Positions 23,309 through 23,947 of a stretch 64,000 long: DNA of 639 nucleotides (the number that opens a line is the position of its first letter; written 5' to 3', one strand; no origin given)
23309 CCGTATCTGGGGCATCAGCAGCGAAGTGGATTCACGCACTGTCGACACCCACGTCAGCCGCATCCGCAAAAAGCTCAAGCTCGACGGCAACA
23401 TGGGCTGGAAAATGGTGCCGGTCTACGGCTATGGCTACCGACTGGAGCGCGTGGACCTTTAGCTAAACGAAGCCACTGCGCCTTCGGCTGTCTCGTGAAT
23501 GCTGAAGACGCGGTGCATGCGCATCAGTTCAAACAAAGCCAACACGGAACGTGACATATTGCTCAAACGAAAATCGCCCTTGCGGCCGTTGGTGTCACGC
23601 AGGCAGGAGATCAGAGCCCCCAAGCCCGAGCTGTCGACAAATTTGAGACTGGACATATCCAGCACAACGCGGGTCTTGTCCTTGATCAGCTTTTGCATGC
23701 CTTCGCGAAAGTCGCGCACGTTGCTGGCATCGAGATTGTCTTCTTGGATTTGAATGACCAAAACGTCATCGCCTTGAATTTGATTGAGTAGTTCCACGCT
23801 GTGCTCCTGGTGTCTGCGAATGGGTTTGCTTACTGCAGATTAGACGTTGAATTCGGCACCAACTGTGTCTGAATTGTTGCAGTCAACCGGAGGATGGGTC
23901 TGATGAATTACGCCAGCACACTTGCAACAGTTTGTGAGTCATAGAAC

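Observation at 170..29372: Split partner-switching / c-di-GMP circuit wrapped around an EPS locus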

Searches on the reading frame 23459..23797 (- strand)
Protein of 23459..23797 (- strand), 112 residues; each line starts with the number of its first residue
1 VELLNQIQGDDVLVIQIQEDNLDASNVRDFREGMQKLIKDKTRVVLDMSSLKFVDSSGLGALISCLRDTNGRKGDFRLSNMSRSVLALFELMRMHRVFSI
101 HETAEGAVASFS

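Call 3: search_protein_families(library=pfam, proteins=[window:23459-23797:-], max_evalue=0.01)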
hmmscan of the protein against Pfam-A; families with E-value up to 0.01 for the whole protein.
window:23459-23797:- (112 aa): 2 families
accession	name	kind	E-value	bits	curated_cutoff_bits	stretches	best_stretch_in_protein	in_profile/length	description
PF01740.26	STAS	-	2e-17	63.3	22.6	1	10-105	8-104/106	STAS domain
PF13466.11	STAS_2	-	7.5e-15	55.3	29.2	1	21-94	6-79/80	STAS domain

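Call 49: find_homologous_proteins(query=window:23459-23797:-, max_evalue=1e-10)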
Query window:23459-23797:- (112 aa): 502 proteins with E <= 1e-10 among 506 candidates; the best 120 are listed.
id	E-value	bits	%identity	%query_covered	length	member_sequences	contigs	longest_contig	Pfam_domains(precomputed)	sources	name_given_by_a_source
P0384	5.7e-61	221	96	100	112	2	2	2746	PF01740.27,PF13466.13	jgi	jgi:anti-sigma B factor antagonist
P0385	1.2e-59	216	96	100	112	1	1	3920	PF01740.27,PF13466.13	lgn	-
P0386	1.7e-59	216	93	100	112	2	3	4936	PF01740.27,PF13466.13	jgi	jgi:anti-sigma B factor antagonist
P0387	2.3e-59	215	93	100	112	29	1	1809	PF01740.27,PF13466.13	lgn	-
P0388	5.5e-59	214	94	100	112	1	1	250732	PF01740.27,PF13466.13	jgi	jgi:anti-sigma B factor antagonist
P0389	5.8e-59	214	92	100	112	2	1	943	PF01740.27,PF13466.13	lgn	-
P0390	9.5e-59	213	94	100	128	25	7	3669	PF01740.27,PF13466.13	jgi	jgi:anti-sigma B factor antagonist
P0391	1.3e-58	213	93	100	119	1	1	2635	PF01740.27,PF13466.13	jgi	jgi:anti-sigma B factor antagonist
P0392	1.5e-58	213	92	100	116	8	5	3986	PF01740.27,PF13466.13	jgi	jgi:anti-sigma B factor antagonist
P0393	1.7e-58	213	94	100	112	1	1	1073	PF01740.27,PF13466.13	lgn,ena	-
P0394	4.5e-58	211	93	100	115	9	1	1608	PF01740.27,PF13466.13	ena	-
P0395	7.2e-58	211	91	100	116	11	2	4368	PF01740.27,PF13466.13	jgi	jgi:anti-sigma B factor antagonist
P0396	7.3e-58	211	91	100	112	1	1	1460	PF01740.27,PF13466.13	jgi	jgi:anti-sigma B factor antagonist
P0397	1.3e-57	210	93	100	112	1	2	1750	PF01740.27,PF13466.13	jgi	jgi:anti-sigma B factor antagonist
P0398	3.1e-57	209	90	100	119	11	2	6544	PF01740.27,PF13466.13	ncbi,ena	-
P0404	5.9e-56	204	88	100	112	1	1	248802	PF01740.27,PF13466.13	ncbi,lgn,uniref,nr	ncbi:STAS domain-containing protein [Rhodoferax sp.]|uniref:STAS domain-containing protein n=1 Tax=R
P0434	2.3e-49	183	79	100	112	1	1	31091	PF01740.27,PF13466.13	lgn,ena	-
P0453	1.5e-46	174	74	100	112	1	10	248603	PF01740.27,PF13466.13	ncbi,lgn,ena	-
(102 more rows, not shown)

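Call 50: find_encoding_contigs(protein=P0388, flank=10000, max_places=1)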
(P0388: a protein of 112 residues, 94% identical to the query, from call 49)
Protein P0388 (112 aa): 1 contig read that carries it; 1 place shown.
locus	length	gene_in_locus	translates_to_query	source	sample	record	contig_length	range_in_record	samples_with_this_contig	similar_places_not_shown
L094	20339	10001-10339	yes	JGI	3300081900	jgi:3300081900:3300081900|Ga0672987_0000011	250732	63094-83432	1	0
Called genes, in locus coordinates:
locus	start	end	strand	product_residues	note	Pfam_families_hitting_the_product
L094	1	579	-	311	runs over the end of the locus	PF00126:HTH_1, PF03466:LysR_substrate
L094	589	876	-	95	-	PF03459:TOBE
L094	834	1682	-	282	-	PF00005:ABC_tran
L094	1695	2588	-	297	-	PF00528:BPD_transp_1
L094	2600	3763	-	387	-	PF00296:Bac_luciferase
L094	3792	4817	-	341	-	PF13379:NMT1_2, PF12974:Phosphonate-bd (weak), PF09084:NMT1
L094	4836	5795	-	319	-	PF04069:OpuAC, PF13379:NMT1_2 (weak), PF12974:Phosphonate-bd, PF09084:NMT1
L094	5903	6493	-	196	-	PF02525:Flavodoxin_2, PF03358:FMN_red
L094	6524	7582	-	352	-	PF01547:SBP_bac_1, PF13531:SBP_bac_11, PF13343:SBP_bac_6 (weak)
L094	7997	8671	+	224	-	PF03783:CsgG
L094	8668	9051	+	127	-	PF16068:DUF4810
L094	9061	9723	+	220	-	PF05643:GNA1162-like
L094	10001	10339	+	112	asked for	PF01740:STAS, PF13466:STAS_2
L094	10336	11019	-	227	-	PF00072:Response_reg, PF00486:Trans_reg_C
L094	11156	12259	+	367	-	PF00483:NTP_transferase, PF12804:NTP_transf_3, PF00132:Hexapep (weak), PF25087:GMPPB_C (weak)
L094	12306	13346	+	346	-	PF13524:Glyco_trans_1_2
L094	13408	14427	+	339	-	PF02563:Poly_export, PF10531:SLBB, PF22461:SLBB_2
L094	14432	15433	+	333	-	PF00535:Glycos_transf_2, PF10111:Glyco_tranf_2_2 (faint), PF13641:Glyco_tranf_2_3 (faint), PF13632:Glyco_trans_2_3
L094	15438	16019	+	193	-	PF25084:LbH_EIF2B (faint), PF14602:Hexapep_2 (faint), PF00132:Hexapep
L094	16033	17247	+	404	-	PF13439:Glyco_transf_4 (weak), PF13524:Glyco_trans_1_2 (faint), PF20706:GT4-conflict, PF00534:Glycos_transf_1, PF13692:Glyco_trans_1_4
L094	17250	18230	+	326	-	PF00535:Glycos_transf_2, PF13641:Glyco_tranf_2_3, PF13632:Glyco_trans_2_3 (faint)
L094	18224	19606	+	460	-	PF01943:Polysacc_synt, PF13440:Polysacc_synt_3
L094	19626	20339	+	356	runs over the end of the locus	PF13439:Glyco_transf_4 (weak), PF20706:GT4-conflict (faint), PF00534:Glycos_transf_1, PF13692:Glyco_trans_1_4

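Call 51: find_encoding_contigs(protein=P0404, flank=10000, max_places=1)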
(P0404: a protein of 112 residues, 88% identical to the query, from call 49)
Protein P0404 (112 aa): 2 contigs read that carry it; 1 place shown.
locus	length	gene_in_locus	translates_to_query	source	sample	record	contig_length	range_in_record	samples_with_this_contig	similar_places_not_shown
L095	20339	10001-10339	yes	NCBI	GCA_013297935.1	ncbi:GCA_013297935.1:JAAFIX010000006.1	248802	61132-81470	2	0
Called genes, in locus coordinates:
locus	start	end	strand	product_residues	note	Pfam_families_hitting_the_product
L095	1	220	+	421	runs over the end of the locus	PF25917:BSH_RND, PF25876:HH_MFP_RND, PF25944:Beta-barrel_RND, PF25954:Beta-barrel_RND_2 (weak), PF25989:YknX_C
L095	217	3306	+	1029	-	PF00873:ACR_tran, PF03176:MMPL (weak)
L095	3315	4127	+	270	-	PF01261:AP_endonuc_2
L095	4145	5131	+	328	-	PF03690:MYG1_exonuc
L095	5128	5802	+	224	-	-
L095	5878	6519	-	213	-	PF01323:DSBA, PF13743:Thioredoxin_5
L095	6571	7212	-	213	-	PF03942:DTW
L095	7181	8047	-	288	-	PF02798:GST_N (weak), PF13409:GST_N_2 (weak), PF00043:GST_C, PF13410:GST_C_2, PF21972:Arc1p_N_like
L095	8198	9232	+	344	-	PF00962:A_deaminase, PF19326:AMP_deaminase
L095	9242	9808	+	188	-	PF01609:DDE_Tnp_1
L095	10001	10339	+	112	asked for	PF01740:STAS, PF13466:STAS_2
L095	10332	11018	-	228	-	PF00072:Response_reg, PF00486:Trans_reg_C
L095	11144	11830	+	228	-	-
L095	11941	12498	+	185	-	PF00483:NTP_transferase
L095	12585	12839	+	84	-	-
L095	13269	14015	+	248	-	PF00483:NTP_transferase, PF22640:ManC_GMP_beta-helix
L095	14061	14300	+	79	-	PF01050:MannoseP_isomer, PF07883:Cupin_2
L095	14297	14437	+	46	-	-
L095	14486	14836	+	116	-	-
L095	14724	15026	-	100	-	-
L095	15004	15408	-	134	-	PF00072:Response_reg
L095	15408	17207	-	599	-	PF00072:Response_reg, PF00512:HisKA, PF02518:HATPase_c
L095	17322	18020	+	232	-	PF02397:Bac_transf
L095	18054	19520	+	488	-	PF25087:GMPPB_C (weak)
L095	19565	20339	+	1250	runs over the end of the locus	PF00989:PAS, PF08448:PAS_4, PF13426:PAS_9, PF00989:PAS, PF08447:PAS_3, PF13426:PAS_9, PF08447:PAS_3, PF00512:HisKA, +6 more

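Call 52: find_encoding_contigs(protein=P0453, flank=10000, max_places=2)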
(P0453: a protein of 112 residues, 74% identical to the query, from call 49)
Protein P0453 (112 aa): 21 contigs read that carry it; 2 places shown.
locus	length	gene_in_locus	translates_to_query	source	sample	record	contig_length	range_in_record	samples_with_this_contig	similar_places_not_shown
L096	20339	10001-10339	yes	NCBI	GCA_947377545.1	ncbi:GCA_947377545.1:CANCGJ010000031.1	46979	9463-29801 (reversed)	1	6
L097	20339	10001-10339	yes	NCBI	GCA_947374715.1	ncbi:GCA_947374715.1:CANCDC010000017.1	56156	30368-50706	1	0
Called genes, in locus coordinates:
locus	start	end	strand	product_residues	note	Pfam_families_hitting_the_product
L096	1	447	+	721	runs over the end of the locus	PF02775:TPP_enzyme_C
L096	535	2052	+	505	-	PF01558:POR (weak), PF20169:DUF6537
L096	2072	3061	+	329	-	PF03401:TctC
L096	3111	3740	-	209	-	PF00027:cNMP_binding, PF13545:HTH_Crp_2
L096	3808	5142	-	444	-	PF13660:DUF4147, PF05161:MOFRL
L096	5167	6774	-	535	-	PF00989:PAS, PF08448:PAS_4, PF13426:PAS_9, PF08447:PAS_3, PF00990:GGDEF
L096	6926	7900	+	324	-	PF03401:TctC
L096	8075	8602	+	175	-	-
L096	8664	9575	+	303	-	PF03446:NAD_binding_2, PF03807:F420_oxidored (weak), PF14833:NAD_binding_11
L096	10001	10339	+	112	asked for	PF01740:STAS, PF13466:STAS_2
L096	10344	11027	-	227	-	PF00072:Response_reg, PF00486:Trans_reg_C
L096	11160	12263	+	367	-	PF00483:NTP_transferase, PF12804:NTP_transf_3, PF00132:Hexapep (weak), PF25087:GMPPB_C (weak)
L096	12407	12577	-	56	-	-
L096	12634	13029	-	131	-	PF00072:Response_reg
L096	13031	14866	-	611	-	PF00072:Response_reg, PF00989:PAS (faint), PF00512:HisKA, PF02518:HATPase_c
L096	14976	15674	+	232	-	PF02397:Bac_transf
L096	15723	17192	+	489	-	PF00132:Hexapep (faint), PF25084:LbH_EIF2B (weak), PF25087:GMPPB_C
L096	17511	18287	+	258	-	PF03883:H2O2_YaaD, PF21818:DUF6884 (weak)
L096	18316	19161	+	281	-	PF14819:QueF_N, PF14489:QueF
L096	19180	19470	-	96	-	-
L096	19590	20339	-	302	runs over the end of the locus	PF00126:HTH_1, PF03466:LysR_substrate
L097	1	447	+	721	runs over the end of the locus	PF02775:TPP_enzyme_C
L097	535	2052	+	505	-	PF01558:POR (weak), PF20169:DUF6537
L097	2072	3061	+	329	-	PF03401:TctC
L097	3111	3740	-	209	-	PF00027:cNMP_binding, PF13545:HTH_Crp_2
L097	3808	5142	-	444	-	PF13660:DUF4147, PF05161:MOFRL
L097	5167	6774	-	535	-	PF00989:PAS, PF08448:PAS_4, PF13426:PAS_9, PF08447:PAS_3, PF00990:GGDEF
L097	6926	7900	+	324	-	PF03401:TctC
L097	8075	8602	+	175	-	-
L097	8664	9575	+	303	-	PF03446:NAD_binding_2, PF03807:F420_oxidored (weak), PF14833:NAD_binding_11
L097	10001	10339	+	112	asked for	PF01740:STAS, PF13466:STAS_2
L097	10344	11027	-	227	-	PF00072:Response_reg, PF00486:Trans_reg_C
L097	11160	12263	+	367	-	PF00483:NTP_transferase, PF12804:NTP_transf_3, PF00132:Hexapep (weak), PF25087:GMPPB_C (weak)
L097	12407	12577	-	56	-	-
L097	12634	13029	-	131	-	PF00072:Response_reg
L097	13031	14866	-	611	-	PF00072:Response_reg, PF00989:PAS (faint), PF00512:HisKA, PF02518:HATPase_c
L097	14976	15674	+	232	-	PF02397:Bac_transf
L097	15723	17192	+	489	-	PF00132:Hexapep (faint), PF25084:LbH_EIF2B (weak), PF25087:GMPPB_C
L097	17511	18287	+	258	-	PF03883:H2O2_YaaD, PF21818:DUF6884 (weak)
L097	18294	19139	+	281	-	PF14819:QueF_N, PF14489:QueF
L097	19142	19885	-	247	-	PF10099:RskA_C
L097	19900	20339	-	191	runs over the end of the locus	PF07638:Sigma70_ECF (faint), PF04542:Sigma70_r2, PF08281:Sigma70_r4_2, PF04545:Sigma70_r4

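Call 64: find_encoding_contigs(protein=P0434, flank=10000, max_places=2)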
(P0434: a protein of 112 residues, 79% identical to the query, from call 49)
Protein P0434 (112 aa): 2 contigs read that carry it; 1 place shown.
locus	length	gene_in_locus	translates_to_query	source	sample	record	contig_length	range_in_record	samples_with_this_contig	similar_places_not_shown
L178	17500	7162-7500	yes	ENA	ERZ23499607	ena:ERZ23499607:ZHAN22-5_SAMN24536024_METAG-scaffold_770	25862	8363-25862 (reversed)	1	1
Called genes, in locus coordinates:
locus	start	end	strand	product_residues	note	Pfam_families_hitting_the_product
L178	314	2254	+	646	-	PF00005:ABC_tran, PF02463:SMC_N (faint), PF03193:RsgA_GTPase (faint), PF13191:AAA_16 (faint), PF13304:AAA_21 (faint), PF12848:ABC_tran_Xtn, PF00005:ABC_tran, PF16326:ABC_tran_CTD, +1 more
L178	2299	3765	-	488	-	PF24894:Hexapep_GlmU (weak), PF25087:GMPPB_C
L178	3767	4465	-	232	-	PF02397:Bac_transf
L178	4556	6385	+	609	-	PF00072:Response_reg, PF00512:HisKA, PF13581:HATPase_c_2 (weak), PF02518:HATPase_c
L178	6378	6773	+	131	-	PF00072:Response_reg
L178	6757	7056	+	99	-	PF01627:Hpt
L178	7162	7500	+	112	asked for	PF01740:STAS, PF13466:STAS_2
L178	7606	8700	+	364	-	PF03808:Glyco_tran_WecG, PF13466:STAS_2, PF01740:STAS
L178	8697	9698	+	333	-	PF01757:Acyl_transf_3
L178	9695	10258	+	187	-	-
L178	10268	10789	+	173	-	PF00132:Hexapep (weak)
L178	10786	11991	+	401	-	PF00535:Glycos_transf_2, PF13641:Glyco_tranf_2_3, PF13632:Glyco_trans_2_3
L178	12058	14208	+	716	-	-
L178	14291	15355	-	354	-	PF20706:GT4-conflict (faint), PF00534:Glycos_transf_1, PF13692:Glyco_trans_1_4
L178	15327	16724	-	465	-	PF01943:Polysacc_synt, PF13440:Polysacc_synt_3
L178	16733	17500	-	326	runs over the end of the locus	PF00535:Glycos_transf_2, PF13641:Glyco_tranf_2_3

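Call 83: search_protein_families(library=ncbifam, proteins=[window:23459-23797:-], max_evalue=0.001)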
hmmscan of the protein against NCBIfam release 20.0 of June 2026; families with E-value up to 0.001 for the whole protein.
window:23459-23797:- (112 aa): 3 families
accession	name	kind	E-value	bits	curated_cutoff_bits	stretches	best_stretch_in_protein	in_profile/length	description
TIGR00377.1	ant_ant_sig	superfamily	2.1e-18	66.2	53.45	1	10-105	11-107/108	anti-sigma factor antagonist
TIGR02886.1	spore_II_AA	equivalog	1.4e-12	47.5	114.75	1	10-107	7-105/106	anti-sigma F factor antagonist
NF033618.0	mlaB_1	equivalog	3.3e-05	24.2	90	1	21-96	17-90/94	lipid asymmetry maintenance protein MlaB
